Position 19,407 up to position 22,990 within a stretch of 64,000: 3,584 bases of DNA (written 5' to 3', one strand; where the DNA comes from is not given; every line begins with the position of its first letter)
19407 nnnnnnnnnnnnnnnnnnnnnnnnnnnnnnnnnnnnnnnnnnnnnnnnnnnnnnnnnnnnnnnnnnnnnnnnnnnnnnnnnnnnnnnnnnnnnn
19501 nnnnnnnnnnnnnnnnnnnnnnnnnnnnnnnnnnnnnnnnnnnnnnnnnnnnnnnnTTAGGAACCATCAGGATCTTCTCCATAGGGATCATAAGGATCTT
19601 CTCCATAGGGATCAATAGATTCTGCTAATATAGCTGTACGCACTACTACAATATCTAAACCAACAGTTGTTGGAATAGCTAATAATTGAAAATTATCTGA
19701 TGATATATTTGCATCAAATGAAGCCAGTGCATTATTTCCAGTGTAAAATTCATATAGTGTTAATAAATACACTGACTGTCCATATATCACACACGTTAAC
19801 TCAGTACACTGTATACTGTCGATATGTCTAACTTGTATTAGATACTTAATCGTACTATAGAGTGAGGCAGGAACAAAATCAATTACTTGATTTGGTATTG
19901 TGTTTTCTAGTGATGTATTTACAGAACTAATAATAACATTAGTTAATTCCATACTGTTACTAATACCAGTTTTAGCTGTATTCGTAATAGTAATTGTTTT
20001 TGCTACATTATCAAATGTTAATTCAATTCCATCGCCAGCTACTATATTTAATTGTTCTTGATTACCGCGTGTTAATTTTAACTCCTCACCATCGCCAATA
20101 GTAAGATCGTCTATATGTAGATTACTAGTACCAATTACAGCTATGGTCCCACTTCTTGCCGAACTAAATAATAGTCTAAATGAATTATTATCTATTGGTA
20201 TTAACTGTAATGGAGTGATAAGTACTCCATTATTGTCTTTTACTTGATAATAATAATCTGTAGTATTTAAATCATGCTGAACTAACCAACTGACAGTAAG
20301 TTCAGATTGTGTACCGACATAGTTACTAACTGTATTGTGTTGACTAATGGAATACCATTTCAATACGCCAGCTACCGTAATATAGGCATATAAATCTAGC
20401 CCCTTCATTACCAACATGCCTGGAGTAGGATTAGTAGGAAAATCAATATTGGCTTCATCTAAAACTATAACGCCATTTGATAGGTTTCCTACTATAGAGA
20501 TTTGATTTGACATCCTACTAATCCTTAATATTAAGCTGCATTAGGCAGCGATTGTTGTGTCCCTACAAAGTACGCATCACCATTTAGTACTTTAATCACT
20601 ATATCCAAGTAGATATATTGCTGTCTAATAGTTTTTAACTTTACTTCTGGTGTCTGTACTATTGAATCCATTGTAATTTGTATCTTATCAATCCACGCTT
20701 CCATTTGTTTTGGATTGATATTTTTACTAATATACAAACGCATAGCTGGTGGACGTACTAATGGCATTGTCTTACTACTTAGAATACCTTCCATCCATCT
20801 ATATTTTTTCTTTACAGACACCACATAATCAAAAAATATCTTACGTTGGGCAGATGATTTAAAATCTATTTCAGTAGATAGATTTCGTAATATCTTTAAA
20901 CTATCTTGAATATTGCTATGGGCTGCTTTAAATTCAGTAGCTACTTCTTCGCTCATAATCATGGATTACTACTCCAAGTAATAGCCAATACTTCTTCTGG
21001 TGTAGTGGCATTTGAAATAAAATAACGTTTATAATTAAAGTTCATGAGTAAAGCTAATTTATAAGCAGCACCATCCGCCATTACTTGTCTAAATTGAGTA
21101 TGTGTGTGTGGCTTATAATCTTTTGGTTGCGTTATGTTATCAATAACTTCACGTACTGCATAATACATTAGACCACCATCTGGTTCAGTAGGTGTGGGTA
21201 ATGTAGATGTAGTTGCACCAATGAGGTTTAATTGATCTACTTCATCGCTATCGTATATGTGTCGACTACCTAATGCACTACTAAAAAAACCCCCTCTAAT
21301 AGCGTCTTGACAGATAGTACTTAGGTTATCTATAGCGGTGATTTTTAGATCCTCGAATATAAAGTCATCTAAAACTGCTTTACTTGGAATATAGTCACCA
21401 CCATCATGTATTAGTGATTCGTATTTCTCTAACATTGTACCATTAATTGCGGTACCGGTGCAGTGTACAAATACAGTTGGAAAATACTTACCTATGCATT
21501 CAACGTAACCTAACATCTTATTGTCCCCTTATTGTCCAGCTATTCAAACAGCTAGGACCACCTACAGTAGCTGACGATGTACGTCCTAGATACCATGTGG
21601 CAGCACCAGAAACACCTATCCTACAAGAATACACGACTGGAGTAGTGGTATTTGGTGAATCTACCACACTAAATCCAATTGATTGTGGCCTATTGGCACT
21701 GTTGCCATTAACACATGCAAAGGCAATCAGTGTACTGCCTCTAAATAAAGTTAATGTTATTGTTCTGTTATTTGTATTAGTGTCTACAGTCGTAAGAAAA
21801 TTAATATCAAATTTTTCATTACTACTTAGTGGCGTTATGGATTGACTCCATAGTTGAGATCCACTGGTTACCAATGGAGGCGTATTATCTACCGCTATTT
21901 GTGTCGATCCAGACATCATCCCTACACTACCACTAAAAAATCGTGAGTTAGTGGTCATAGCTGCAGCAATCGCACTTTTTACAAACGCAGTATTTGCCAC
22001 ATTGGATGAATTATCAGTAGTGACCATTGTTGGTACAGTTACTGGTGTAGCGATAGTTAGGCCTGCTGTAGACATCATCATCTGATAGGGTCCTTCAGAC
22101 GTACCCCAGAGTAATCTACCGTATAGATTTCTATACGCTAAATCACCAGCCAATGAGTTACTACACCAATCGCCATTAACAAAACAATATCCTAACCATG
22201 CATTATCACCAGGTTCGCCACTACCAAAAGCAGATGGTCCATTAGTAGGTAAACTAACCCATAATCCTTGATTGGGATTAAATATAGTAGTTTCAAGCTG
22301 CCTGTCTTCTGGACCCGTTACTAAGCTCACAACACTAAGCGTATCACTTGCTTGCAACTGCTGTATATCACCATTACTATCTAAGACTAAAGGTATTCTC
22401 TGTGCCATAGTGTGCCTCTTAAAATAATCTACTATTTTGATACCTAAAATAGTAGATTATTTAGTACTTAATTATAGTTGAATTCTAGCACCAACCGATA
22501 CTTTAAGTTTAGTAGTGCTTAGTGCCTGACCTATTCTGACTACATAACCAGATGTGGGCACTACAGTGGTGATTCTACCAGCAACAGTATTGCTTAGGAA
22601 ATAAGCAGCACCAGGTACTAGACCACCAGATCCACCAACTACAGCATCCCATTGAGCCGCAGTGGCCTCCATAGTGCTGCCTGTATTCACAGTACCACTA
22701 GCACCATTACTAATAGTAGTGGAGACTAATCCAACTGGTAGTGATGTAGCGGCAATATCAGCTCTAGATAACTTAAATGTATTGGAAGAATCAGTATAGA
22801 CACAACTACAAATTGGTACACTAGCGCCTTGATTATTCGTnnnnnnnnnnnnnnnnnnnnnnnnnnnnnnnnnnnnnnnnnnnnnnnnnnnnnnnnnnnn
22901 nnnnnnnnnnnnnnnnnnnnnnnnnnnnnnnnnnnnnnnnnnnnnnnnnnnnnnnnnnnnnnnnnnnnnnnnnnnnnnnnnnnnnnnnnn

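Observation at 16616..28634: Appendage locus built from paired paralogues joined in a domain daisy-chain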

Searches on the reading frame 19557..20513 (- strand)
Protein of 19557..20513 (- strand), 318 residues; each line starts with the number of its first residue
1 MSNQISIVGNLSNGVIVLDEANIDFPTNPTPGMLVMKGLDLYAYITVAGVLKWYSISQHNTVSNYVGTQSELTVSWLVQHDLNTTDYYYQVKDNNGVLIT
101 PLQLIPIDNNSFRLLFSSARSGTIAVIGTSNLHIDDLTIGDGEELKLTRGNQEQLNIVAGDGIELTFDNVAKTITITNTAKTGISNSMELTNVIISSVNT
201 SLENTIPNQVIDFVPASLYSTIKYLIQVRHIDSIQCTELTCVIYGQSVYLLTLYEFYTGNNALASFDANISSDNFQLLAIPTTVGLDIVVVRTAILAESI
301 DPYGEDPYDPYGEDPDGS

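Call 5: search_protein_families(library=pfam, proteins=[window:19557-20513:-], max_evalue=0.1)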
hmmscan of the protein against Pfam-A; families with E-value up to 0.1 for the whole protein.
window:19557-20513:- (318 aa): 0 families

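Call 8: search_protein_families(library=phrogs, proteins=[window:19557-20513:-], max_evalue=0.01)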
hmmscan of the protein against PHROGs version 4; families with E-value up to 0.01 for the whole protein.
window:19557-20513:- (318 aa): 3 families
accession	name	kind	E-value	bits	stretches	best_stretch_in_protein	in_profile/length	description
phrog_21918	-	unknown function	1.7e-12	48.3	1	20-127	20-127/200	-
phrog_24148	-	DNA, RNA and nucleotide metabolism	1.2e-05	25.9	1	60-128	194-265/275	HNH endonuclease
phrog_16122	-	head and packaging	0.0021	18.1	1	73-130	466-523/526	virion structural protein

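Call 11: search_dna_similar(query=window:19557-20513:-, collection=phages, mode=protein, max_rows=25, max_evalue=0.001)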
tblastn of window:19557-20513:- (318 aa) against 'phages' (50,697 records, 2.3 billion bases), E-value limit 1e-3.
Records with a match: 51; places in all: 51; records where one place covers at least 80% of the query: 0.
Best place of each record, by identity: <60% 51.
By first word of the organism name: Erwinia 48; Dickeya 2; Phage 1.
By host as written in the record: Erwinia amylovora 43; Erwinia amylovora strain phiEa100 ATCC 29780 2; Dickeya solani MK10 2; Erwinia amylovora 1/79 2; - 1; Erwinia amylovora Ea102 1.
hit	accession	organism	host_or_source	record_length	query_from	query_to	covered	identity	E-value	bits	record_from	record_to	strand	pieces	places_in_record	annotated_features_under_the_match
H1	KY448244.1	Erwinia phage vB_EamM_Yoloswag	Erwinia amylovora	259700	7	123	37%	31.1%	9e-7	56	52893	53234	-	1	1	hypothetical protein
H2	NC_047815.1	Erwinia phage vB_EamM_Yoloswag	Erwinia amylovora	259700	7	123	37%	31.1%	9e-7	56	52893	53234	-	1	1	hypothetical protein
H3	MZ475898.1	Erwinia phage pEa_SNUABM_25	Erwinia amylovora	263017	9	123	36%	31.3%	3e-7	58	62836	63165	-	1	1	hypothetical protein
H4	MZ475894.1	Erwinia phage pEa_SNUABM_46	Erwinia amylovora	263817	9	123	36%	31.3%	3e-7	58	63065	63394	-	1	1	hypothetical protein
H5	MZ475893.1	Erwinia phage pEa_SNUABM_45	Erwinia amylovora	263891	9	123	36%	31.3%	3e-7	58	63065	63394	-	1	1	hypothetical protein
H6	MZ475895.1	Erwinia phage pEa_SNUABM_14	Erwinia amylovora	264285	9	123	36%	31.3%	3e-7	58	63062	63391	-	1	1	hypothetical protein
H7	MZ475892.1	Erwinia phage pEa_SNUABM_34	Erwinia amylovora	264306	9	123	36%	31.3%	3e-7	58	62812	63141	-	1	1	hypothetical protein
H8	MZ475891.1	Erwinia phage pEa_SNUABM_13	Erwinia amylovora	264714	9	123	36%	31.3%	3e-7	58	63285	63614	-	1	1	hypothetical protein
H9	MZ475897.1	Erwinia phage pEa_SNUABM_21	Erwinia amylovora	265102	9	123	36%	31.3%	3e-7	58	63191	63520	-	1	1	hypothetical protein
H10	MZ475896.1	Erwinia phage pEa_SNUABM_7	Erwinia amylovora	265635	9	123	36%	31.3%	3e-7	58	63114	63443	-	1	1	hypothetical protein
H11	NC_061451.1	Erwinia phage pEa_SNUABM_7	Erwinia amylovora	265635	9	123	36%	31.3%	3e-7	58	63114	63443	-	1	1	hypothetical protein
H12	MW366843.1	Erwinia phage pEa_SNUABM_5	Erwinia amylovora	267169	9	123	36%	29.6%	3e-7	58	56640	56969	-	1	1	hypothetical protein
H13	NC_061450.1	Erwinia phage pEa_SNUABM_5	Erwinia amylovora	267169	9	123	36%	29.6%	3e-7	58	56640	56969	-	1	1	hypothetical protein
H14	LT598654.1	Phage NCTB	surface water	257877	5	116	35%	29.2%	4e-6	54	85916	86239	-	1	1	hypothetical protein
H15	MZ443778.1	Erwinia phage pEa_SNUABM_30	Erwinia amylovora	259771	9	127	37%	26.9%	2e-5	52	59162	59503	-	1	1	hypothetical protein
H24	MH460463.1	Dickeya phage vB_DsoM_AD1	Dickeya solani MK10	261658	24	127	33%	27.9%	2e-5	52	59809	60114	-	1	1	hypothetical protein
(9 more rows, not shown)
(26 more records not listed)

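Call 16: find_homologous_proteins(query=window:19557-20513:-, max_evalue=0.001)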
Query window:19557-20513:- (318 aa): 5 proteins with E <= 0.001 among 1294 candidates. Only proteins of 174 to 557 residues were searched: fused or split forms outside these lengths cannot appear, so this answer is no evidence that the protein stands alone or is whole; find_related_loci, which searches DNA, has no such limit.
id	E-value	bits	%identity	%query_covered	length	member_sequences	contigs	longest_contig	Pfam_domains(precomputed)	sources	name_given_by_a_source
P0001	1.7e-202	689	100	100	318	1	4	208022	-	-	-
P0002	6.4e-74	267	52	62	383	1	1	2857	-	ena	-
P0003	8.4e-72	260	43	93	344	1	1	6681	-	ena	-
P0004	8.6e-72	260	49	93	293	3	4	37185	-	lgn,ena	-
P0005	1.5e-70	256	42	93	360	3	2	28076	-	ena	-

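Call 17: find_encoding_contigs(protein=P0004, flank=10000, max_places=3)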
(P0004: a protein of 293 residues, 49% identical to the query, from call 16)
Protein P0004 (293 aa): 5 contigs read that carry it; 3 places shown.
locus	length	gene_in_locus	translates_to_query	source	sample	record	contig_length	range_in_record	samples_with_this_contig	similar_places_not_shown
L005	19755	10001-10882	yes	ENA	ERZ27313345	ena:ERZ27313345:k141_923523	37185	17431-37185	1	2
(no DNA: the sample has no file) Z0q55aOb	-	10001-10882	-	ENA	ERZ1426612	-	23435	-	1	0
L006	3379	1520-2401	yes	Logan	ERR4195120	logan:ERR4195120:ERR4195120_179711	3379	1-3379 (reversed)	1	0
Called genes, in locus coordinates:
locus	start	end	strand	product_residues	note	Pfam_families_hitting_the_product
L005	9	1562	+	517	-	-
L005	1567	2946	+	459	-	PF24214:Phage_H_T_join_2, PF24215:H_T_assoc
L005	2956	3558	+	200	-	-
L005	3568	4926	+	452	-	-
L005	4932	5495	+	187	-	PF25613:DUF7941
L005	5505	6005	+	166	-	PF25613:DUF7941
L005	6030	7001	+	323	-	-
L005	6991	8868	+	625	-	-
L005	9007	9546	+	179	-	-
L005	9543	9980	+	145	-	-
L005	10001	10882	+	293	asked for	-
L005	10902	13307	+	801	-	-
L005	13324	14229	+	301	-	-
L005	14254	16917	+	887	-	-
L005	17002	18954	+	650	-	PF22494:choice_anch_I (faint), PF08450:SGL (faint), PF10282:Lactonase, PF24684:Vgb_lyase, PF10282:Lactonase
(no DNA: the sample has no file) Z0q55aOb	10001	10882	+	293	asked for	-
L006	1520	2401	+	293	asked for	-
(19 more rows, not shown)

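Call 18: find_encoding_contigs(protein=P0005, flank=10000, max_places=3)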
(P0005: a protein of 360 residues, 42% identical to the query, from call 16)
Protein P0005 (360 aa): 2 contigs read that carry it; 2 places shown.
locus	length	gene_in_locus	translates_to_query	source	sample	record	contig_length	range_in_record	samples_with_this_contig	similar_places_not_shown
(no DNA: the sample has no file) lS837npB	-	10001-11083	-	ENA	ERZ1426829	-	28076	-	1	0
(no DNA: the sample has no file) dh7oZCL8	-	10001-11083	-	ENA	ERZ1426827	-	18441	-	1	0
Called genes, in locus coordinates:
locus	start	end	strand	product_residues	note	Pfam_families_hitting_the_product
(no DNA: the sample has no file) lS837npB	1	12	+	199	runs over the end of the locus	-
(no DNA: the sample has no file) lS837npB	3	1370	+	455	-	-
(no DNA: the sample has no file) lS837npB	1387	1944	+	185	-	PF25613:DUF7941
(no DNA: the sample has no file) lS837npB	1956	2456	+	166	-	PF25613:DUF7941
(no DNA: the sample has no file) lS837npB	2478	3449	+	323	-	-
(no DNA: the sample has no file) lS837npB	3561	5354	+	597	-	-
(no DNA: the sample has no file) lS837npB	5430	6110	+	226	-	-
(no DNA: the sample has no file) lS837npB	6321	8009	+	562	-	-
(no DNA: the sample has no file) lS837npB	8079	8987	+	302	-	-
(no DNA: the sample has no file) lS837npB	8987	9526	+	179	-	-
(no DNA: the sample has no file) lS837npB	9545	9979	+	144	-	-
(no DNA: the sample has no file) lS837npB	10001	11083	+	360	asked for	-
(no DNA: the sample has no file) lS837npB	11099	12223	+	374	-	-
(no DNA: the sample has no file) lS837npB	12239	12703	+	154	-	-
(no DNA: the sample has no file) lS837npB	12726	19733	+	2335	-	-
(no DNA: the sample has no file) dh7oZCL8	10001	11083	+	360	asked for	-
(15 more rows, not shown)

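Call 47: predict_structure(alignment_id=A2)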
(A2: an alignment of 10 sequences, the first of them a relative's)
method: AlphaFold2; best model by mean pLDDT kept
length: 318 residues; sequences in the alignment: 10
mean_pLDDT: 70.2   pTM: 0.39
mean pLDDT of the five models: 70.2, 69.6, 66.4, 65.5, 58.4
residues with pLDDT >= 90: 107; 70-90: 72; 50-70: 51; < 50: 88
segments of 3 or more residues with pLDDT < 50: 1-22, 134-191, 300-302
pLDDT, mean of each block of 10 residues (from residue 1): 28 40 64 63 63 63 76 93 83 85 92 94 79 43 35 34 38 40 40 69 93 89 95 95 92 91 96 94 94 74 52 55
secondary structure, 60 per line:
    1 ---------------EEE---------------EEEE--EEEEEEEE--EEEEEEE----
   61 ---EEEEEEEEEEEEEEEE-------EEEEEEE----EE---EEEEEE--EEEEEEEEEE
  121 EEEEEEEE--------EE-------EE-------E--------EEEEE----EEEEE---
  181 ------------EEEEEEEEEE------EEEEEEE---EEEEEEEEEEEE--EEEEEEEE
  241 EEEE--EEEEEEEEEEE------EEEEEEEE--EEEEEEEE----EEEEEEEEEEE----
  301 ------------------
elements in order: E16-18 E34-37 E40-47 E50-56 E64-79 E87-93 E103-108 E111-128 E164-168 E173-177 E193-202 E209-215 E219-230 E233-244 E247-257 E264-271 E274-281 E286-296

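Call 51: fold_search(model_id=the predicted structure, library=pdb)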
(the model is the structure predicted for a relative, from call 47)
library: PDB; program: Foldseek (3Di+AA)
matches with E <= 10: 500; with E <= 0.001: 1
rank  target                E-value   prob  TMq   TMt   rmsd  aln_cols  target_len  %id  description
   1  1qex_A                3.5e-04  1.00  0.30  0.33   6.4       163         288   15  BACTERIOPHAGE T4 GENE PRODUCT 9 (GP9), THE TRIGGER OF TAIL CONTRACTION AND THE LONG TAIL FIBERS CONNECTOR (released 1999-10-05)
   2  8oq0                  5.3e-03  1.00  0.26  0.15   5.3       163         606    7  Crystal structure of tailspike depolymerase (APK09_gp48) from Acinetobacter phage APK09 (released 2023-05-31)
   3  6e1r_A                9.7e-03  1.00  0.26  0.16   6.4       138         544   16  Crystal structure of the Acinetobacter phage vB_ApiP_P1 tailspike protein (released 2019-07-17)
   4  5w5p                  1.1e-02  1.00  0.23  0.13   8.0       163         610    9  Crystal structure of Acinetobacter baumannii phage AM24 tailspike protein (released 2018-12-19)
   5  6c72_A                1.2e-02  0.98  0.20  0.12  11.1       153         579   12  Crystal structure of a tailspike protein gp49 from Acinetobacter baumannii bacteriophage Fri1, a capsular polysacchari (released 2019-01-23)
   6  6e1r_B                1.2e-02  1.00  0.26  0.16   6.4       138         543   16  Crystal structure of the Acinetobacter phage vB_ApiP_P1 tailspike protein (released 2019-07-17)
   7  2bbd_A                1.4e-02  0.28  0.14  0.14  23.0       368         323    7  Crystal Structure of the STIV MCP (released 2005-12-06)
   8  9qj4_B                1.5e-02  0.38  0.19  0.19  20.3       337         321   11  Structure of the Complement classical and lectin pathway proconvertase, C4b2 (released 2025-12-24)
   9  9f4a_LA               2.3e-02  0.99  0.28  0.29   6.0       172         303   14  Interface between baseplate cup and extended tail tube/sheath of Klebsiella phage KP1 variant vB_Kpn_Lilla1 (released 2025-05-14)
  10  6i56_D                2.4e-02  0.21  0.15  0.17  20.1       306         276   10  Crystal structure of PBSX exported protein XepA (released 2019-11-20)
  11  7xy1_A                2.7e-02  0.87  0.17  0.11  10.3       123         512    8  Cryo-EM structure of Klebsiella phage Kp9 type I tail fiber gp42 in vitro (released 2023-06-07)
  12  9k09_A                2.7e-02  0.28  0.15  0.13  38.5       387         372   10  Cyanophage A4 portal-tail complex (released 2025-04-09)
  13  6i56_A                3.0e-02  0.20  0.15  0.17  20.0       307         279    9  Crystal structure of PBSX exported protein XepA (released 2019-11-20)
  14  6i56_B                3.5e-02  0.21  0.16  0.18  20.2       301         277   11  Crystal structure of PBSX exported protein XepA (released 2019-11-20)
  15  2vve_B                4.5e-02  0.06  0.09  0.10  25.9       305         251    8  Crystal structure of the stem and receptor binding domain of the spike protein P1 from bacteriophage PM2 (released 2008-09-16)
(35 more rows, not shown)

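Call 67: get_annotated_region(hit=H24, flank=8000)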
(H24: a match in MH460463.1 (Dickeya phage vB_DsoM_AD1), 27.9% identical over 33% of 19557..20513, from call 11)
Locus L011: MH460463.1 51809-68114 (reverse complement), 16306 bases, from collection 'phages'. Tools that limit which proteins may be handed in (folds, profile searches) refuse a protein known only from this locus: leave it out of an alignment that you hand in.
description: Dickeya phage vB_DsoM_AD1, complete genome.
organism: Dickeya phage vB_DsoM_AD1 (NCBI taxid 2283029)
taxonomy: Viruses; Duplodnaviria; Heunggongvirae; Uroviricota; Caudoviricetes; Alexandravirus; Alexandravirus AD1
host: Dickeya solani MK10; source: waterway; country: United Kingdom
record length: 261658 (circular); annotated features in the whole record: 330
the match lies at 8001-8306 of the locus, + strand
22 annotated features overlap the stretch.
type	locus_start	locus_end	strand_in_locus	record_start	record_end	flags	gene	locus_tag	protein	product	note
CDS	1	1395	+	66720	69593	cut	-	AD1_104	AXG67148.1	putative ILEI domain-containing protein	-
CDS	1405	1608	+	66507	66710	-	-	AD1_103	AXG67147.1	hypothetical protein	-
CDS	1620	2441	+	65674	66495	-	-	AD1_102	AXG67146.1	putative tail fiber protein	-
CDS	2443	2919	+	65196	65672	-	-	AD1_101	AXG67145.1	hypothetical protein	-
CDS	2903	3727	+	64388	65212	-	-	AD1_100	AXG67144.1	hypothetical protein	-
CDS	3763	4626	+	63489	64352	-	-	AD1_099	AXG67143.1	hypothetical protein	-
CDS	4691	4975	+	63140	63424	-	-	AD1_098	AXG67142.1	hypothetical protein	-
CDS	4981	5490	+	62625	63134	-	-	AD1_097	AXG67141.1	putative membrane protein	-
CDS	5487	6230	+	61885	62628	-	-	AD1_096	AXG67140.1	hypothetical protein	-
CDS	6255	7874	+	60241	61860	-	-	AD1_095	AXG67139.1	hypothetical protein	-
CDS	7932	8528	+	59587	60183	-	-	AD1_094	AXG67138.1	hypothetical protein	-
CDS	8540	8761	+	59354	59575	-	-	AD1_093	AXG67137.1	hypothetical protein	-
CDS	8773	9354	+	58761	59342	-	-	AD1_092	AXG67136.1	hypothetical protein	-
CDS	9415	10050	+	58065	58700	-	-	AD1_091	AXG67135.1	putative structural protein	-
CDS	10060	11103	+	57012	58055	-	-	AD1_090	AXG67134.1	hypothetical protein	-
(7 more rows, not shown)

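Call 90: fold_search(model_id=the predicted structure, library=viral)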
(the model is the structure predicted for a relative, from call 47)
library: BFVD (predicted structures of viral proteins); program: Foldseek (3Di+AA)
matches with E <= 10: 500; with E <= 0.001: 138
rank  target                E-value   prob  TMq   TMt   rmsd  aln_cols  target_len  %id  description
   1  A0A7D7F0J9            1.8e-13  1.00  0.34  0.25  14.3       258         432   20  (no name in the UniProt tables at hand)
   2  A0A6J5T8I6            6.4e-13  1.00  0.28  0.29  24.8       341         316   17  Uncharacterized protein [uncultured Caudovirales phage]
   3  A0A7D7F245            5.2e-12  1.00  0.31  0.41  31.8       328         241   17  (no name in the UniProt tables at hand)
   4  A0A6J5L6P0            5.8e-12  1.00  0.31  0.12  22.5       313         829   16  Uncharacterized protein [uncultured Caudovirales phage]
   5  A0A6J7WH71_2          7.8e-12  1.00  0.30  0.12  18.4       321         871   17  Bacteriophage T7 tail fibre protein [uncultured Caudovirales phage]
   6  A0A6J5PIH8            1.4e-11  1.00  0.33  0.23  46.0       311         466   20  Uncharacterized protein [uncultured Caudovirales phage]
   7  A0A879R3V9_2          1.4e-11  1.00  0.31  0.13  27.8       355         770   15  Uncharacterized protein [Synechococcus phage S-SRM01]
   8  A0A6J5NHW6            2.9e-11  1.00  0.33  0.11  22.5       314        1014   19  Uncharacterized protein [uncultured Caudovirales phage]
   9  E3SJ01                2.9e-11  1.00  0.33  0.19  31.5       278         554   21  Phage tail fiber-like protein [Synechococcus phage S-SM2]
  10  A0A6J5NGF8            2.8e-10  1.00  0.31  0.13  53.9       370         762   18  Uncharacterized protein [uncultured Caudovirales phage]
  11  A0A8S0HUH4            2.8e-10  1.00  0.31  0.29  21.2       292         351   13  (no name in the UniProt tables at hand)
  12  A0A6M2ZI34            4.2e-10  1.00  0.31  0.19  61.8       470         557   13  Virion protein [Synechococcus phage S-SCSM1]
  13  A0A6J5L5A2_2          1.1e-09  1.00  0.30  0.13  16.6       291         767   12  Uncharacterized protein [uncultured Caudovirales phage]
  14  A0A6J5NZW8            1.4e-09  1.00  0.32  0.13  27.8       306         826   16  Uncharacterized protein [uncultured Caudovirales phage]
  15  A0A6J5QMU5            1.4e-09  1.00  0.32  0.38  32.2       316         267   16  Uncharacterized protein (Fragment) [uncultured Caudovirales phage]
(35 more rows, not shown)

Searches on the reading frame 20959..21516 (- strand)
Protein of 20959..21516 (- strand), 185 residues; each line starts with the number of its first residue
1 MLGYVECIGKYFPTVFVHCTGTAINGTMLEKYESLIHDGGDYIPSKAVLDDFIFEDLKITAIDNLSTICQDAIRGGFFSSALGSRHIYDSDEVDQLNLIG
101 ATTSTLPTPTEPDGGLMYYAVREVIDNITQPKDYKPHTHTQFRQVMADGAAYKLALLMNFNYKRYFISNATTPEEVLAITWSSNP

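Call 9: search_protein_families(library=phrogs, proteins=[window:20959-21516:-], max_evalue=0.001)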
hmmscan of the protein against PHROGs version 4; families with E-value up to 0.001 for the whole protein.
window:20959-21516:- (185 aa): 2 families
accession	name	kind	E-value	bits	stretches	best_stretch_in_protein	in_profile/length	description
phrog_1348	-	tail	1.7e-25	91.1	1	31-184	36-178/224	tail fiber protein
phrog_1807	-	tail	1.7e-08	35.5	1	62-180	125-234/241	tail fiber protein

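Call 19: search_protein_families(library=pfam, proteins=[window:20959-21516:-], max_evalue=0.01)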
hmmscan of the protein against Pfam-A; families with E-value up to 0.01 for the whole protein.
window:20959-21516:- (185 aa): 1 family
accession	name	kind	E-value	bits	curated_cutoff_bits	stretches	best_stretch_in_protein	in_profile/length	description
PF14301.12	DUF4376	-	0.00038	21.3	25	1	58-176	3-102/106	Domain of unknown function (DUF4376)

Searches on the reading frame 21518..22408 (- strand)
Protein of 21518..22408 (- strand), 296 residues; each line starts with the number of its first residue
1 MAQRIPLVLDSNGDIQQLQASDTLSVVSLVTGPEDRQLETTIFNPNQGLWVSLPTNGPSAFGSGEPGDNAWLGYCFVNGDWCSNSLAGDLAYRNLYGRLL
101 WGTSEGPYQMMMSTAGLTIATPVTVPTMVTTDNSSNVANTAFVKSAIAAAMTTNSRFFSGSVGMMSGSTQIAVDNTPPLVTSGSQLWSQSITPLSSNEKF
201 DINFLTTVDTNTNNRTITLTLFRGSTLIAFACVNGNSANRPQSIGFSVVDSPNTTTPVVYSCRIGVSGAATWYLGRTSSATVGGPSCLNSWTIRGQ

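Call 5: search_protein_families(library=pfam, proteins=[window:21518-22408:-], max_evalue=0.1)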
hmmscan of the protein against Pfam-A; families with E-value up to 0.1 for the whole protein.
window:21518-22408:- (296 aa): 2 families
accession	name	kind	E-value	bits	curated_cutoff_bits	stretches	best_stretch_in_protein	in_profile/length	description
PF05475.17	Chlam_vir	-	0.0039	17.4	25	1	182-266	27-109/146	Pgp3 C-terminal domain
PF24268.1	NttC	-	0.09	13.4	27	0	111-154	9-52/130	T2SS substrate NttC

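Call 8: search_protein_families(library=phrogs, proteins=[window:21518-22408:-], max_evalue=0.01)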
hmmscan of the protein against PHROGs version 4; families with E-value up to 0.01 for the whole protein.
window:21518-22408:- (296 aa): 2 families
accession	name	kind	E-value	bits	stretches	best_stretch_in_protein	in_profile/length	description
phrog_6043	-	unknown function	3.3e-05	23.3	1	86-152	410-474/814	-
phrog_4849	-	tail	0.0011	18.5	1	104-151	505-552/788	tail protein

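Call 72: search_dna_similar(query=window:21518-22408:-, collection=phages, mode=protein, max_rows=25, max_evalue=0.01)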
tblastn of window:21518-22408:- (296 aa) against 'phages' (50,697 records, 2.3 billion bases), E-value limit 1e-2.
No match.

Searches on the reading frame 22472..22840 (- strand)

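Call 50: search_protein_families(library=phrogs, proteins=[window:22472-22840:-], max_evalue=0.1)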
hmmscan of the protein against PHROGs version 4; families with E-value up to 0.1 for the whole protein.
window:22472-22840:- (122 aa): 2 families
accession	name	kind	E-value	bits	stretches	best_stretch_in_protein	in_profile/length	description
phrog_4368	-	unknown function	8.9e-06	25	1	8-120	135-236/840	-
phrog_14394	-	head and packaging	0.041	13.9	1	50-114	188-250/366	virion structural protein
